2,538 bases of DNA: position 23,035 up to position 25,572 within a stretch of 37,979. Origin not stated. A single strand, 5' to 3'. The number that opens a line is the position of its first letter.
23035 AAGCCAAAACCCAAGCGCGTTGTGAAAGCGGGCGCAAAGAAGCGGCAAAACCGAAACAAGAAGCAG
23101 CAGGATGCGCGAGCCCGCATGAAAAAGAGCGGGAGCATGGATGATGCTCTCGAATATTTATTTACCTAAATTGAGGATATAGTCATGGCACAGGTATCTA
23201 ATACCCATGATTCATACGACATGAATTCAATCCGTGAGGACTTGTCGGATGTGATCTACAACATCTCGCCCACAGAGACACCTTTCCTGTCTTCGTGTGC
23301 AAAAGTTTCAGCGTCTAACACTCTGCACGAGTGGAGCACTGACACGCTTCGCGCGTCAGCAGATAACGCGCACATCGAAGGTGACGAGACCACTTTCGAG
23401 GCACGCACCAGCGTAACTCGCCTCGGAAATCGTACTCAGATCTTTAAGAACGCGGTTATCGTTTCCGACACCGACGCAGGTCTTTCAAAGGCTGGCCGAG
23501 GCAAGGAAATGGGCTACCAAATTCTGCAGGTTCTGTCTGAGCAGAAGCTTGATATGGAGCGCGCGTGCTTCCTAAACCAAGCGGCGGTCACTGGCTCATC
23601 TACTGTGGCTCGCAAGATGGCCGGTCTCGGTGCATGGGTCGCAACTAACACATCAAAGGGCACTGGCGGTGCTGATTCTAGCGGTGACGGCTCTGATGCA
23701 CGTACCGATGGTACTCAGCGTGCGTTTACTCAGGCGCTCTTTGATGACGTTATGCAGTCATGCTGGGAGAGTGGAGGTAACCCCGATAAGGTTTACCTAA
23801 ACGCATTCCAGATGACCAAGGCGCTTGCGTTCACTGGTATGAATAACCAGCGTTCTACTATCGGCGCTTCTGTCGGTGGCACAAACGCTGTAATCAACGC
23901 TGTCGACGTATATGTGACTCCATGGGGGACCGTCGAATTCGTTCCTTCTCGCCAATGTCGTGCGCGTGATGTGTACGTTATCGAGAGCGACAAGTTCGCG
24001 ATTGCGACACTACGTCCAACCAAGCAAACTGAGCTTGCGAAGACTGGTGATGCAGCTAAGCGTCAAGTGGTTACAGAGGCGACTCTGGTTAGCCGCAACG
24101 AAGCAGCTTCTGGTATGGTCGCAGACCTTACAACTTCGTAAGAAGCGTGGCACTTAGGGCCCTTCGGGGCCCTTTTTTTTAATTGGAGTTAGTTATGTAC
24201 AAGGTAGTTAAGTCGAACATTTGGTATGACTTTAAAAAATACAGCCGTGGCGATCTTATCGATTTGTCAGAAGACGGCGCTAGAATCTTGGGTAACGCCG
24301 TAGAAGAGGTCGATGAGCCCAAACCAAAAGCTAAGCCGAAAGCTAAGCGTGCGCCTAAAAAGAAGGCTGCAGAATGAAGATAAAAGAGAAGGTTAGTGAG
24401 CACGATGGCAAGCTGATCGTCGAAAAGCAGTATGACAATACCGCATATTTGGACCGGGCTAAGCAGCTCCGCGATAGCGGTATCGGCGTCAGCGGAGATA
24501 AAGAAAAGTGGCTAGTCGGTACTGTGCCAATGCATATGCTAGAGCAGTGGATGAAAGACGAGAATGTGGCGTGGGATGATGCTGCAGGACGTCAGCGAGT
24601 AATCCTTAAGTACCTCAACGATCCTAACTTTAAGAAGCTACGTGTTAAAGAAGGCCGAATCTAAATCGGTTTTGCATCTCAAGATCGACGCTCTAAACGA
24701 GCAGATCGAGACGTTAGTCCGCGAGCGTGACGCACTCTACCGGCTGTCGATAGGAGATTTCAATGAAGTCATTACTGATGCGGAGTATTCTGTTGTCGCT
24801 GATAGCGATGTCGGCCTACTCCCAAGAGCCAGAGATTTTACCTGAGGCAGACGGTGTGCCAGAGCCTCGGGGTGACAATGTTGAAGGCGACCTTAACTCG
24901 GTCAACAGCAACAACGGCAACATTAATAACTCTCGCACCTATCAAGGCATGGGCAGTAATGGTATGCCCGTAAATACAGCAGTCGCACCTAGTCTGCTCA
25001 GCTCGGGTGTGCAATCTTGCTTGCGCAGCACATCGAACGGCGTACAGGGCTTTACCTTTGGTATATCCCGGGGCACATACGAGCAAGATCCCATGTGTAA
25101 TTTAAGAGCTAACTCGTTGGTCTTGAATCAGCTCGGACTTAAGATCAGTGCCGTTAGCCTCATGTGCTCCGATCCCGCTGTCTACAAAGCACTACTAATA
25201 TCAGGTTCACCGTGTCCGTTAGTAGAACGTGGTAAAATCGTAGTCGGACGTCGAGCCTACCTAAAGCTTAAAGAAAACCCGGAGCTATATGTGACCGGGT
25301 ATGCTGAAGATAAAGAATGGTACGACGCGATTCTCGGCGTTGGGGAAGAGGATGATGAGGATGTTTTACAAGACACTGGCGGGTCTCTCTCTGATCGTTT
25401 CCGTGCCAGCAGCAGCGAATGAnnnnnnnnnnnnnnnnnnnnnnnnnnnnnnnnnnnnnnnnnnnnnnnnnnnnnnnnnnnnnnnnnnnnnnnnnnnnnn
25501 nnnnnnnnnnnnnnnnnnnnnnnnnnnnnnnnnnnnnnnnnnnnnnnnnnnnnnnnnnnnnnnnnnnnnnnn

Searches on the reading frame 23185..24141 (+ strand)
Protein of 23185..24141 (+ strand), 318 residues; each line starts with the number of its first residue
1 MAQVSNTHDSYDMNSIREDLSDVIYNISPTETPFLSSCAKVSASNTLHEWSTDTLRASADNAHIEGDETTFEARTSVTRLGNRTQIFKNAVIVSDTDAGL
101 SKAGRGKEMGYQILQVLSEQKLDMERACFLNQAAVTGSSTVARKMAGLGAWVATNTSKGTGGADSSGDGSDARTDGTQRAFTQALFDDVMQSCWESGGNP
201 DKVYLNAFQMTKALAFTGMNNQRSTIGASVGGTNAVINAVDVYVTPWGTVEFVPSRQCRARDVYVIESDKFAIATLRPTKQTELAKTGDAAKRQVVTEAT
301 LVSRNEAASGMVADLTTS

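Call 15: search_protein_families(library=phrogs, max_evalue=0.001, proteins=[window:23185-24141:+])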
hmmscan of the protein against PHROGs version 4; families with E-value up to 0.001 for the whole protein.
window:23185-24141:+ (318 aa): 2 families
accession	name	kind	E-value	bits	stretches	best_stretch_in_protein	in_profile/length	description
phrog_1328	-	head and packaging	1.4e-92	312.7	1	1-317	3-308/583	major head protein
phrog_29786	-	head and packaging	4.5e-05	24.3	1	213-312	22-123/132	major head protein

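Call 16: search_protein_families(library=pfam, max_evalue=0.01, proteins=[window:23185-24141:+])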
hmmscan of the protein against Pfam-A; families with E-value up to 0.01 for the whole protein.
window:23185-24141:+ (318 aa): 1 family
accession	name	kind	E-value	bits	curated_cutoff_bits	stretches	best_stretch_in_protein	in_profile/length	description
PF17236.8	SU10_MCP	-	5.9e-91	305.4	24.1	1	11-316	7-292/292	SU10 major capsid protein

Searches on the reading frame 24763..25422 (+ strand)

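Call 15: search_protein_families(library=phrogs, max_evalue=0.001, proteins=[window:24763-25422:+])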
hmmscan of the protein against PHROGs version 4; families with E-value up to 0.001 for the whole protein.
window:24763-25422:+ (219 aa): 1 family
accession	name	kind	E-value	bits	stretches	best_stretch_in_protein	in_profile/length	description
phrog_20531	-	unknown function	3.2e-15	57.4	1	45-152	163-274/314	-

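Call 16: search_protein_families(library=pfam, max_evalue=0.01, proteins=[window:24763-25422:+])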
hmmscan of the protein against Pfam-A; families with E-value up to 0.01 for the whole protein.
window:24763-25422:+ (219 aa): 0 families
